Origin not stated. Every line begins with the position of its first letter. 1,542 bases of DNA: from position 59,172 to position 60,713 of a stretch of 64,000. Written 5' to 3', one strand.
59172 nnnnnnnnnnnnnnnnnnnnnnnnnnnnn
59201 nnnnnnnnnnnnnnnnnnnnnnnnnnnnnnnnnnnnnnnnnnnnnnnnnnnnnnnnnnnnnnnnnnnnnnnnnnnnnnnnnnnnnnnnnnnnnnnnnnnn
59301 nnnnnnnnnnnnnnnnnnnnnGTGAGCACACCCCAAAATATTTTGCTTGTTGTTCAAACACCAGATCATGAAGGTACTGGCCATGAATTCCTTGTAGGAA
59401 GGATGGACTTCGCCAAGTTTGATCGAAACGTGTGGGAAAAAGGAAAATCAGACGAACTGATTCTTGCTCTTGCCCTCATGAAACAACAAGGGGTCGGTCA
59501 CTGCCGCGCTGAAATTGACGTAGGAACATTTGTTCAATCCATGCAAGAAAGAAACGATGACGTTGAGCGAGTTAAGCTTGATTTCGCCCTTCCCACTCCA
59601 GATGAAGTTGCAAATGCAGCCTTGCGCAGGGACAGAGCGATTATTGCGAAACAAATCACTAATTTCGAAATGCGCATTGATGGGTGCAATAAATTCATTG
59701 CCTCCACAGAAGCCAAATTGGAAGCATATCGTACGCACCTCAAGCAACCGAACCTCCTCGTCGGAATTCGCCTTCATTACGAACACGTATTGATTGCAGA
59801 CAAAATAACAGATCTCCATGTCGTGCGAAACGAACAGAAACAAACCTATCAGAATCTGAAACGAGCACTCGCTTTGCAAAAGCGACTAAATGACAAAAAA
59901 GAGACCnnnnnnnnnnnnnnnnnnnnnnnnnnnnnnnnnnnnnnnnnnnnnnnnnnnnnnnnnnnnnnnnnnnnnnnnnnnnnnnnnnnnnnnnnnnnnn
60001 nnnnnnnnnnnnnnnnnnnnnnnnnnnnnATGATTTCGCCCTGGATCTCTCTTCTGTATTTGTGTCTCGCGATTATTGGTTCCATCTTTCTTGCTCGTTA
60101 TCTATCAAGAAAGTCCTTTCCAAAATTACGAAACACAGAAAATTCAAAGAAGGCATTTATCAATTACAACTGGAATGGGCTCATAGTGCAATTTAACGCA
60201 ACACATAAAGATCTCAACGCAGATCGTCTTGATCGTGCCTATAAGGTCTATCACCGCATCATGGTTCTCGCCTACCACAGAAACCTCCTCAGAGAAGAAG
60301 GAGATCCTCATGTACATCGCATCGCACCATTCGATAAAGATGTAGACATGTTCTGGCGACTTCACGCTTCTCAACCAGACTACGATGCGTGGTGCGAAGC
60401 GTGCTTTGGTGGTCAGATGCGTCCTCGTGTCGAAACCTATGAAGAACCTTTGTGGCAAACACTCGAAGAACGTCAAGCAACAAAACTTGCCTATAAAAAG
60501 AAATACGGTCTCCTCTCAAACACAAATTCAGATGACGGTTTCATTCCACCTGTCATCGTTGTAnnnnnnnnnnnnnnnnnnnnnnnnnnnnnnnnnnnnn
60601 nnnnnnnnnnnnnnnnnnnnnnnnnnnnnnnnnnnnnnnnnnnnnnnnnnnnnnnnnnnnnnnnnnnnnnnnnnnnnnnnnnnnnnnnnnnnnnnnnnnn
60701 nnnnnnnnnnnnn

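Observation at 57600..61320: Five consecutive monocistronic hypothetical genes, each with a near-consensus TTGACA promoter, strong SD and its own terminator, including a paralogous pair flanking a Nudix protein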

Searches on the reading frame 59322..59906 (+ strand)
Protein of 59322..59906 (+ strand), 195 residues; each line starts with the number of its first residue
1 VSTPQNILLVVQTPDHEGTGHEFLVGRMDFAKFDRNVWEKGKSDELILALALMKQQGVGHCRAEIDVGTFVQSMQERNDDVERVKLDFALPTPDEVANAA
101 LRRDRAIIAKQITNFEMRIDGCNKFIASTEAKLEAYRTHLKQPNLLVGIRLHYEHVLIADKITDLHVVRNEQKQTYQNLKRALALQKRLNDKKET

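Call 4: search_protein_families(library=pfam, proteins=[window:59322-59906:+], max_evalue=0.1)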
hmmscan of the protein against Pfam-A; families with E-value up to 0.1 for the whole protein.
window:59322-59906:+ (195 aa): 1 family
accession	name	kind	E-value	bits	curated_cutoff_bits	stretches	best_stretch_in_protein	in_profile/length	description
PF23991.1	DUF7310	-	0.061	14.3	40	0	76-139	3-59/83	Coiled-coil region of unknown function (DUF7310)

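Call 26: search_protein_families(library=ncbifam, proteins=[window:59322-59906:+], max_evalue=1)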
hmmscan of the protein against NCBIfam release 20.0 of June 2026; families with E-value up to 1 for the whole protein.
window:59322-59906:+ (195 aa): 3 families
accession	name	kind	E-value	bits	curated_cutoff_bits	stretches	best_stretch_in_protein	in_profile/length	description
NF008021.0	PRK10751.1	equivalog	0.029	14.4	204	1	6-73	74-139/174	molybdopterin-guanine dinucleotide biosynthesis protein MobB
NF000018.2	trim_DfrA10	exception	0.044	13.7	400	1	100-173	58-132/187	trimethoprim-resistant dihydrofolate reductase DfrA10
NF003357.0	PRK04406.1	equivalog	0.099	12.9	122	0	158-188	9-39/75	hypothetical protein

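Call 27: search_protein_families(library=padloc, proteins=[window:59322-59906:+], max_evalue=1)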
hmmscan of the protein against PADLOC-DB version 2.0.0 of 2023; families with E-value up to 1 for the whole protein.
window:59322-59906:+ (195 aa): 0 families

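Call 56: search_protein_families(library=pfam, proteins=[window:59322-59906:+], max_evalue=10)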
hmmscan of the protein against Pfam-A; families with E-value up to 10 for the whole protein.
window:59322-59906:+ (195 aa): 1 family
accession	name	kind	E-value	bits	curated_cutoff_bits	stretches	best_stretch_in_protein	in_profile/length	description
PF23991.1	DUF7310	-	0.061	14.3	40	1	76-139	3-59/83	Coiled-coil region of unknown function (DUF7310)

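Call 71: search_protein_families(library=phrogs, proteins=[window:59322-59906:+], max_evalue=0.1)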
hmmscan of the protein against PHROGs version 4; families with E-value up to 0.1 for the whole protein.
window:59322-59906:+ (195 aa): 0 families

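Call 76: search_solved_structures(query=window:59322-59906:+, max_evalue=1)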
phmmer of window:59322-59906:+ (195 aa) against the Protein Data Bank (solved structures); distinct sequences matched with E-value up to 1: 2.
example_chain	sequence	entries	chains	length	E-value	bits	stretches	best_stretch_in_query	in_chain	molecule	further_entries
1p9n_A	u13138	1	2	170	0.0016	21.3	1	4-73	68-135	Molybdopterin-guanine dinucleotide biosynthesis protein B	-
1np6_A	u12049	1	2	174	0.0017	21.3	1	4-73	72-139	Molybdopterin-guanine dinucleotide biosynthesis protein B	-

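Call 78: search_solved_structures(query=window:59322-59906:+, max_evalue=0.01, show_alignments=1)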
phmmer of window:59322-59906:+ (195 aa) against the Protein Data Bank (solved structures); distinct sequences matched with E-value up to 0.01: 2.
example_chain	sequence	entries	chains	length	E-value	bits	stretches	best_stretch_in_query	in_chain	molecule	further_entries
1p9n_A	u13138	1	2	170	0.0016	21.3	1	4-73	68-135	Molybdopterin-guanine dinucleotide biosynthesis protein B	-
1np6_A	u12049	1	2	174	0.0017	21.3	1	4-73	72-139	Molybdopterin-guanine dinucleotide biosynthesis protein B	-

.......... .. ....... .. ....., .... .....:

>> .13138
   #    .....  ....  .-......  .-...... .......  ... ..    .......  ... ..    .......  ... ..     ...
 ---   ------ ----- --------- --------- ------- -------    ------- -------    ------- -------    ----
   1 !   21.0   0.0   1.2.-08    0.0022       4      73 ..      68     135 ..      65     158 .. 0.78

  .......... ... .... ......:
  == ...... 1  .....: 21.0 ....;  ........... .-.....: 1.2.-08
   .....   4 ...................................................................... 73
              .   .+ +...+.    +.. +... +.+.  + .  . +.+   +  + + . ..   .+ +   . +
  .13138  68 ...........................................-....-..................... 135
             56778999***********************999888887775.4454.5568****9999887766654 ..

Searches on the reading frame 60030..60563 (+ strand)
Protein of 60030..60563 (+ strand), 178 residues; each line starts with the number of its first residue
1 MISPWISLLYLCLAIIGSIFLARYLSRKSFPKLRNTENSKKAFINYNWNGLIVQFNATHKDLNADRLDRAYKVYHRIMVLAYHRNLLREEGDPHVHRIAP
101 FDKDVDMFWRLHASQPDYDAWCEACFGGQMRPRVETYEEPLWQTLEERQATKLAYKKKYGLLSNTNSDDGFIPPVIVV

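Call 4: search_protein_families(library=pfam, proteins=[window:60030-60563:+], max_evalue=0.1)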
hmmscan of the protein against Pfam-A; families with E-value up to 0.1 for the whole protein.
window:60030-60563:+ (178 aa): 1 family
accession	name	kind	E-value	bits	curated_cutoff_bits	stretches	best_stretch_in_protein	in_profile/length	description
PF05023.20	Phytochelatin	-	0.014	15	24.9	1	70-118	133-183/210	Phytochelatin synthase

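Call 26: search_protein_families(library=ncbifam, proteins=[window:60030-60563:+], max_evalue=1)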
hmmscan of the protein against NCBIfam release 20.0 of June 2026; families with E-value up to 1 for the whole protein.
window:60030-60563:+ (178 aa): 1 family
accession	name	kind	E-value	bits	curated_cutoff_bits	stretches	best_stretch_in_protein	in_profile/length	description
NF008241.0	PRK11017.1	equivalog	0.2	10.4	326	1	3-53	322-369/416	cytosine permease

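Call 27: search_protein_families(library=padloc, proteins=[window:60030-60563:+], max_evalue=1)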
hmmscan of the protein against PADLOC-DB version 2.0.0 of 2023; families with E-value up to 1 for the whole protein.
window:60030-60563:+ (178 aa): 1 family
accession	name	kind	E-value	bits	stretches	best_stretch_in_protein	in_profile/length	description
PDLC02149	TniQ_IB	-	0.016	12.8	1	117-143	115-141/306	-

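Call 56: search_protein_families(library=pfam, proteins=[window:60030-60563:+], max_evalue=10)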
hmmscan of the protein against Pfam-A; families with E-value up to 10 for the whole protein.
window:60030-60563:+ (178 aa): 1 family
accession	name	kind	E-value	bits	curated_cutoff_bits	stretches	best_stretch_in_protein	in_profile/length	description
PF05023.20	Phytochelatin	-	0.014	15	24.9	1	70-118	133-183/210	Phytochelatin synthase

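Call 71: search_protein_families(library=phrogs, proteins=[window:60030-60563:+], max_evalue=0.1)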
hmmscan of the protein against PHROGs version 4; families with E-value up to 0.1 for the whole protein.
window:60030-60563:+ (178 aa): 0 families

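Call 77: search_solved_structures(query=window:60030-60563:+, max_evalue=1)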
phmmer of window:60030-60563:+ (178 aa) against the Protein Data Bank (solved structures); distinct sequences matched with E-value up to 1: 0.
